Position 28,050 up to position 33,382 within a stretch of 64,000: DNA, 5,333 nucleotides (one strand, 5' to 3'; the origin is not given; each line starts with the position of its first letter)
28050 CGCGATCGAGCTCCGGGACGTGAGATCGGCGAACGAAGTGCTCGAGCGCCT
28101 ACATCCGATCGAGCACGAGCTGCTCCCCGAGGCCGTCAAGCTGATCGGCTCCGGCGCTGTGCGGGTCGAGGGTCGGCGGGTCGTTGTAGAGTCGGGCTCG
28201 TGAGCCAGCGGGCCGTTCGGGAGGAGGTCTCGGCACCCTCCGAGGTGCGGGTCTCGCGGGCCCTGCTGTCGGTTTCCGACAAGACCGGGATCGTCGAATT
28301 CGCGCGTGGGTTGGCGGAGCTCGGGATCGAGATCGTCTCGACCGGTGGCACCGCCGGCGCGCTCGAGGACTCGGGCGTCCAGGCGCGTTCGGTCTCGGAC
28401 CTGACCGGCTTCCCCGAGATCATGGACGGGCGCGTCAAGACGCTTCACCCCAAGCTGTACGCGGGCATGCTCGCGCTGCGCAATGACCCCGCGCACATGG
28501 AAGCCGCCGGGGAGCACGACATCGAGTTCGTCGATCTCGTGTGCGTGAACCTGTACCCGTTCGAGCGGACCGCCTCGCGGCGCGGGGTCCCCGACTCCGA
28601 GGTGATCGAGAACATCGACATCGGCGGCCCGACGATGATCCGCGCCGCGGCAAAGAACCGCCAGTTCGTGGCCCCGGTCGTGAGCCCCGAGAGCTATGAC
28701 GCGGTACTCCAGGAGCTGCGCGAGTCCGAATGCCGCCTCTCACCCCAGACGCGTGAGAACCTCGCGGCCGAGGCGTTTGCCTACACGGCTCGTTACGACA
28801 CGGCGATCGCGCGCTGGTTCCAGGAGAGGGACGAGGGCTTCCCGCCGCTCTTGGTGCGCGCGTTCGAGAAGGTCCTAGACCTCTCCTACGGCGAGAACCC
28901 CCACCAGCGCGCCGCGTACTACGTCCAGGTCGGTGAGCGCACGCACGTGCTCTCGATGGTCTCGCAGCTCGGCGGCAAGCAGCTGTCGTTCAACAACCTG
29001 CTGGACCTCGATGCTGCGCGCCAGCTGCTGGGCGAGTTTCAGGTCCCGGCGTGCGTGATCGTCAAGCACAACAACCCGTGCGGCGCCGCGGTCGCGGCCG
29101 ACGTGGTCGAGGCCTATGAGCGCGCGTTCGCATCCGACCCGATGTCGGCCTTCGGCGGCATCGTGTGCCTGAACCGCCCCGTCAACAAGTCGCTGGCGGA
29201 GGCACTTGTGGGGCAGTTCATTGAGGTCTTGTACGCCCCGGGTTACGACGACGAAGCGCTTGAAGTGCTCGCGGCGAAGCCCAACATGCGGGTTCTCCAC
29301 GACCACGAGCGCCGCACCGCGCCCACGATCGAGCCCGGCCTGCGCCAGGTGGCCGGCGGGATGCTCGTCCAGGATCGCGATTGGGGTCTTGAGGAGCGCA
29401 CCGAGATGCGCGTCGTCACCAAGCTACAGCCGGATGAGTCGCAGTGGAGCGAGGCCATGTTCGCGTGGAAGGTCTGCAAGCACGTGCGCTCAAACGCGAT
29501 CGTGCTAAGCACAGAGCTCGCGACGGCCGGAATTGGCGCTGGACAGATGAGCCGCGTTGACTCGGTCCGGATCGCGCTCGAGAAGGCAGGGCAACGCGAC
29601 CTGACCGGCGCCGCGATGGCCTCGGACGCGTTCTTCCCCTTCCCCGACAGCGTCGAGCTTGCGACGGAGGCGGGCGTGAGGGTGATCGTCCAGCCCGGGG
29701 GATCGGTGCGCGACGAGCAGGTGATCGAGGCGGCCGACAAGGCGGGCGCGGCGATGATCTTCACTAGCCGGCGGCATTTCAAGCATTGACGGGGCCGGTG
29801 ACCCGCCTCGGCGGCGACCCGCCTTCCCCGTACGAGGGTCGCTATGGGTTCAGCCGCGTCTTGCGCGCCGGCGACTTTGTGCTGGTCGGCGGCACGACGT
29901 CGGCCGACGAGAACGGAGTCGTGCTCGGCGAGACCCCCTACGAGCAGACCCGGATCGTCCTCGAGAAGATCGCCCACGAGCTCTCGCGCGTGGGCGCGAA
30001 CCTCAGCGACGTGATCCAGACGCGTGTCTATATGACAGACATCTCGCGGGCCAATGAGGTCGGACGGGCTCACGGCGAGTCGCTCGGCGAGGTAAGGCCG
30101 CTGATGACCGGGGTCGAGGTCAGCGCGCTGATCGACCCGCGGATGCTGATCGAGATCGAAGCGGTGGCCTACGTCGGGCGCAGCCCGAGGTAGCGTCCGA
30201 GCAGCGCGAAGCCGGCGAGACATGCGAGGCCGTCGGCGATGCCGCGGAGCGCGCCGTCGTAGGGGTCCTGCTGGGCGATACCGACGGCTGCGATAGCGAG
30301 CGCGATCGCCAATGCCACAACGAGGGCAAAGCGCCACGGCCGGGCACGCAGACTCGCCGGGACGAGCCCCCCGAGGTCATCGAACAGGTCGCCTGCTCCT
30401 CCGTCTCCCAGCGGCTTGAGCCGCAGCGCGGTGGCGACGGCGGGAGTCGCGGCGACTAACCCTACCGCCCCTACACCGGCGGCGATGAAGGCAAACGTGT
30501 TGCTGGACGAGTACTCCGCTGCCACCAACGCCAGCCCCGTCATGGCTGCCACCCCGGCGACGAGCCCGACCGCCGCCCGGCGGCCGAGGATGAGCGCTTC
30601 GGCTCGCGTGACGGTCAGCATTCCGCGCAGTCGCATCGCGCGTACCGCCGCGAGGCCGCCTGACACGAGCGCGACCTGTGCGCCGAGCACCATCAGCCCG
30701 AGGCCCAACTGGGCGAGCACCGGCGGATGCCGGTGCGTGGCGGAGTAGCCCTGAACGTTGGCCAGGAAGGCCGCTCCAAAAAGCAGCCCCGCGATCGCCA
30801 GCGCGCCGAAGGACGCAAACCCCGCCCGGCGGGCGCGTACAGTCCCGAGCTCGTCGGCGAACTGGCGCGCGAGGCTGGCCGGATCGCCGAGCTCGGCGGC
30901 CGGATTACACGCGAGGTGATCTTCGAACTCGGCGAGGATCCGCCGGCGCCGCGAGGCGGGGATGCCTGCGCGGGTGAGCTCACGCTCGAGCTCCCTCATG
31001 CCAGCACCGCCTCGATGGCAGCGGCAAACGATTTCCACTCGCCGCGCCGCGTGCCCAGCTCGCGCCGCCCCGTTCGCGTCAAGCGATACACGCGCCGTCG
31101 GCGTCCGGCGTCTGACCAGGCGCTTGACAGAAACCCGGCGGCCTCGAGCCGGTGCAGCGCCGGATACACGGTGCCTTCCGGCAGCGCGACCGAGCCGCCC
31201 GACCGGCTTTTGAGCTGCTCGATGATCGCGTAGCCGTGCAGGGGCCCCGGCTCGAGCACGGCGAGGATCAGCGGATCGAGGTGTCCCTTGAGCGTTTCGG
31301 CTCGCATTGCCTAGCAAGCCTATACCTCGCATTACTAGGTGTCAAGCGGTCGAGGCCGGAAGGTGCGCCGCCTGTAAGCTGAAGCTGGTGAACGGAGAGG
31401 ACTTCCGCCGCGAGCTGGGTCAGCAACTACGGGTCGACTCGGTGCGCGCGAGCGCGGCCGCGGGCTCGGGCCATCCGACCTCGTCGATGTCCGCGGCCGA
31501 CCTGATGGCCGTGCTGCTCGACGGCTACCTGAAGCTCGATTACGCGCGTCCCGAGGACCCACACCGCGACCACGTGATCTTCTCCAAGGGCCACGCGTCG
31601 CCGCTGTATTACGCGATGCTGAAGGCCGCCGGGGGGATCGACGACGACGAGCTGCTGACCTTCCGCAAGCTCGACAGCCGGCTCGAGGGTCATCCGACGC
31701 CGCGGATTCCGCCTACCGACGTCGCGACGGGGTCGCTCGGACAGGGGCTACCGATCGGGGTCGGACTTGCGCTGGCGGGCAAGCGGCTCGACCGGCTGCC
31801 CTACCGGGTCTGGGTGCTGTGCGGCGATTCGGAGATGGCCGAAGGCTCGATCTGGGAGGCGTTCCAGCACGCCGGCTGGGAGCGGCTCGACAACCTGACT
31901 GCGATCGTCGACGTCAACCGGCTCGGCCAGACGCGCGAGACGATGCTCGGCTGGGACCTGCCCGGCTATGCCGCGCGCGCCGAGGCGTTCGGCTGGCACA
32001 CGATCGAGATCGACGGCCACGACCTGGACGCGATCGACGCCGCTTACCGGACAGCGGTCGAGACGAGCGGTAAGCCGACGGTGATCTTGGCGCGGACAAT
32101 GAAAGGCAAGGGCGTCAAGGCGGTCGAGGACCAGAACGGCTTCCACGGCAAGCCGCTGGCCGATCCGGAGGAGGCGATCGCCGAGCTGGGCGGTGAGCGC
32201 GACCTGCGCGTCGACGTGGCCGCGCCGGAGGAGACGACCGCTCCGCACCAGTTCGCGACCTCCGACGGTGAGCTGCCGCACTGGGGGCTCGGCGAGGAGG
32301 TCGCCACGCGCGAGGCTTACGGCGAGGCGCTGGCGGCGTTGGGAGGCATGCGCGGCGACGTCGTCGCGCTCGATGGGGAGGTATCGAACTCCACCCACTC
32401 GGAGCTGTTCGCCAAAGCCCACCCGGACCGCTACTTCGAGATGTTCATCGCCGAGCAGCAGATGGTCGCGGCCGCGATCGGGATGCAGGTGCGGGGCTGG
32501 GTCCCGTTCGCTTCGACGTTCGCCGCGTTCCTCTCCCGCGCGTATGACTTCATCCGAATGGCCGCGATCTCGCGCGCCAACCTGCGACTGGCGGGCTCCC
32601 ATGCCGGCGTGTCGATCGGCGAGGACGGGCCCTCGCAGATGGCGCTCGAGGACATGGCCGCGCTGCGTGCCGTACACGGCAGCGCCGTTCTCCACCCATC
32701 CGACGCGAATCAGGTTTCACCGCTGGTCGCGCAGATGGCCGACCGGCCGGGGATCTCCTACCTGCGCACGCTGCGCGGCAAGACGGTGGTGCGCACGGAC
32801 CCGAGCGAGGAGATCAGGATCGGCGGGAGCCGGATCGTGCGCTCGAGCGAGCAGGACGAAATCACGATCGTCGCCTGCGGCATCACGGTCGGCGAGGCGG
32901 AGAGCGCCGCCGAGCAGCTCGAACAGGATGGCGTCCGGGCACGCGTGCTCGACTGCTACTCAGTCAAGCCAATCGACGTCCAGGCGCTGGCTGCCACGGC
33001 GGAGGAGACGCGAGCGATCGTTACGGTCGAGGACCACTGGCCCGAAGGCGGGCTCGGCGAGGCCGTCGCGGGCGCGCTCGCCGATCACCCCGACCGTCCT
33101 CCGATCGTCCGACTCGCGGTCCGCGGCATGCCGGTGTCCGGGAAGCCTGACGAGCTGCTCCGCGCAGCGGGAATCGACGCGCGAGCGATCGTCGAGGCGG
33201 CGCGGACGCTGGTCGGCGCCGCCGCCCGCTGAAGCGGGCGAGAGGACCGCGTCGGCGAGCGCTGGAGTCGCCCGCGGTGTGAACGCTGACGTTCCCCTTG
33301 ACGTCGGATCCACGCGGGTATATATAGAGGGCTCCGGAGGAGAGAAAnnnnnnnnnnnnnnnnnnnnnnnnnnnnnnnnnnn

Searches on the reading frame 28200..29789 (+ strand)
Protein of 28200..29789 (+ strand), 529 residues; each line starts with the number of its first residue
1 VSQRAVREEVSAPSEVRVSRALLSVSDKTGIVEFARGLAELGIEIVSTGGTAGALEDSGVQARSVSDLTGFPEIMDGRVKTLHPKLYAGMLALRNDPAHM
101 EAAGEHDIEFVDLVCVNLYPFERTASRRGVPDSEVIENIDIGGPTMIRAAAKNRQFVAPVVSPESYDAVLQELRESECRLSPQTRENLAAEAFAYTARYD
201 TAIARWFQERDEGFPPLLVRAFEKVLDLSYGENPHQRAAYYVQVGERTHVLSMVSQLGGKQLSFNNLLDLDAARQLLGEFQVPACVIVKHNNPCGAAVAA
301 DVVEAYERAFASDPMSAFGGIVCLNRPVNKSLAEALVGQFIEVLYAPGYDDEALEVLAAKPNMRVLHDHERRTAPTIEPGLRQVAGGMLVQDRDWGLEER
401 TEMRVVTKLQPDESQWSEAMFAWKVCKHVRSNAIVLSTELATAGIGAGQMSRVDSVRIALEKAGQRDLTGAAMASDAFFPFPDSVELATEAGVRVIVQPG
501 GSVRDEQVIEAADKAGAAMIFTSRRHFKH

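Call 33: search_protein_families(library=pfam, proteins=[window:28200-29789:+], max_evalue=0.001)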
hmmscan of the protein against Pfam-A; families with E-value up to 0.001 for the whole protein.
window:28200-29789:+ (529 aa): 2 families
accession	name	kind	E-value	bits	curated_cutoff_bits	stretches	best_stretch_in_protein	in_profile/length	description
PF01808.24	AICARFT_IMPCHas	-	4.2e-114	381.6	25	1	150-462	1-311/311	AICARFT/IMPCHase bienzyme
PF02142.27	MGS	-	2.7e-21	75.9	24.1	1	30-145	1-94/94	MGS-like domain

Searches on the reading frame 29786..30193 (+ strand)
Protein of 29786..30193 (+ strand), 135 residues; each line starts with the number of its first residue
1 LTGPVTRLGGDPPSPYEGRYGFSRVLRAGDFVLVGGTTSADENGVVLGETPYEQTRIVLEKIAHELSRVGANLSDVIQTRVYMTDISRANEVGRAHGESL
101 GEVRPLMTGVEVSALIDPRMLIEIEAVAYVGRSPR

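Call 33: search_protein_families(library=pfam, proteins=[window:29786-30193:+], max_evalue=0.001)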
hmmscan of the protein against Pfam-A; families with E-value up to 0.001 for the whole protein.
window:29786-30193:+ (135 aa): 1 family
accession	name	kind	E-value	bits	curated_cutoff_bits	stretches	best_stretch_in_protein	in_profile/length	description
PF01042.26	Ribonuc_L-PSP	-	7.4e-22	78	27.3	1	21-130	10-121/121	Endoribonuclease L-PSP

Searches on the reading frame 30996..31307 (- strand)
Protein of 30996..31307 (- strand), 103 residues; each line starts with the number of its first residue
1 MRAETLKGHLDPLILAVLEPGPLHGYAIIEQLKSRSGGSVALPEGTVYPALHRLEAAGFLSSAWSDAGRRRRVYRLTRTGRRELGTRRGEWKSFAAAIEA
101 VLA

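Call 33: search_protein_families(library=pfam, proteins=[window:30996-31307:-], max_evalue=0.001)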
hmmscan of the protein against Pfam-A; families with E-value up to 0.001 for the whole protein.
window:30996-31307:- (103 aa): 1 family
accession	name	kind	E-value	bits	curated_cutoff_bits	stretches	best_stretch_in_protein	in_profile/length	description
PF03551.20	PadR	-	8.9e-25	86.9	27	1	14-84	1-73/75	Transcriptional regulator PadR-like family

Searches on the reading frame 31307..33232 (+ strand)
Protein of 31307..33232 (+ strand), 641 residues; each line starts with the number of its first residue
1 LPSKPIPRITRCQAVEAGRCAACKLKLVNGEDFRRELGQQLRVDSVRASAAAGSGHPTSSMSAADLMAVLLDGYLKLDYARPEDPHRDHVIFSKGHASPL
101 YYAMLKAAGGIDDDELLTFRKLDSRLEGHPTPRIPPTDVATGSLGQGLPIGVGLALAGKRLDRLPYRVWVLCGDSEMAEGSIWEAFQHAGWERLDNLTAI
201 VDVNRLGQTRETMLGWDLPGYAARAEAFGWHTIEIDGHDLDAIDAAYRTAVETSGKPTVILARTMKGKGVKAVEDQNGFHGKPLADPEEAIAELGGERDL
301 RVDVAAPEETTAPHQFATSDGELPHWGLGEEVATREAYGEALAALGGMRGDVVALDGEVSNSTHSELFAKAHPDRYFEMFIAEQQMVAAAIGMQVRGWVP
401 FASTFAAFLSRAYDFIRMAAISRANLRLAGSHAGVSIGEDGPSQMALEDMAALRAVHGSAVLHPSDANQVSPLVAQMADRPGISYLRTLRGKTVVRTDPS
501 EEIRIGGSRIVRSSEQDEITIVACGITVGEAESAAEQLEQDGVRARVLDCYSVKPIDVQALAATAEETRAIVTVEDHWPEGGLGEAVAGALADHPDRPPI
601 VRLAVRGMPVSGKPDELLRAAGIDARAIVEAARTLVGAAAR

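Call 5: search_protein_families(library=pfam, proteins=[window:31307-33232:+], max_evalue=0.01)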
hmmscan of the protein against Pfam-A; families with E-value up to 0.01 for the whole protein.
window:31307-33232:+ (641 aa): 8 families
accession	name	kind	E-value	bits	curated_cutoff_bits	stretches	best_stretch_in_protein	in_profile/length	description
PF00456.26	Transketolase_N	-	6.4e-43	147.4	22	1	39-289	7-268/334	Transketolase, thiamine diphosphate binding domain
PF02779.29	Transket_pyr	-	5.6e-41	140.5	27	1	331-492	2-171/174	Transketolase, pyrimidine binding domain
PF02780.25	Transketolase_C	-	2.7e-29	102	25.9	1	512-628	5-124/124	Transketolase, C-terminal domain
PF00676.26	E1_dh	-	1.5e-07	31.2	22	1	139-253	98-210/300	Dehydrogenase E1 component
PF22613.1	Transketolase_C_1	-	3.7e-05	24.3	27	1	511-559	5-54/113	Transketolase-like TK C-terminal domain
PF02775.26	TPP_enzyme_C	-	6.1e-05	23.3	21.9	1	140-260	26-149/151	Thiamine pyrophosphate enzyme, C-terminal TPP binding domain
PF17147.9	PFOR_II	-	0.0014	19.4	27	1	518-602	2-87/102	Pyruvate:ferredoxin oxidoreductase core domain II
PF13292.11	DXP_synthase_N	-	0.0034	17.1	21.2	0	36-204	20-171/274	1-deoxy-D-xylulose-5-phosphate synthase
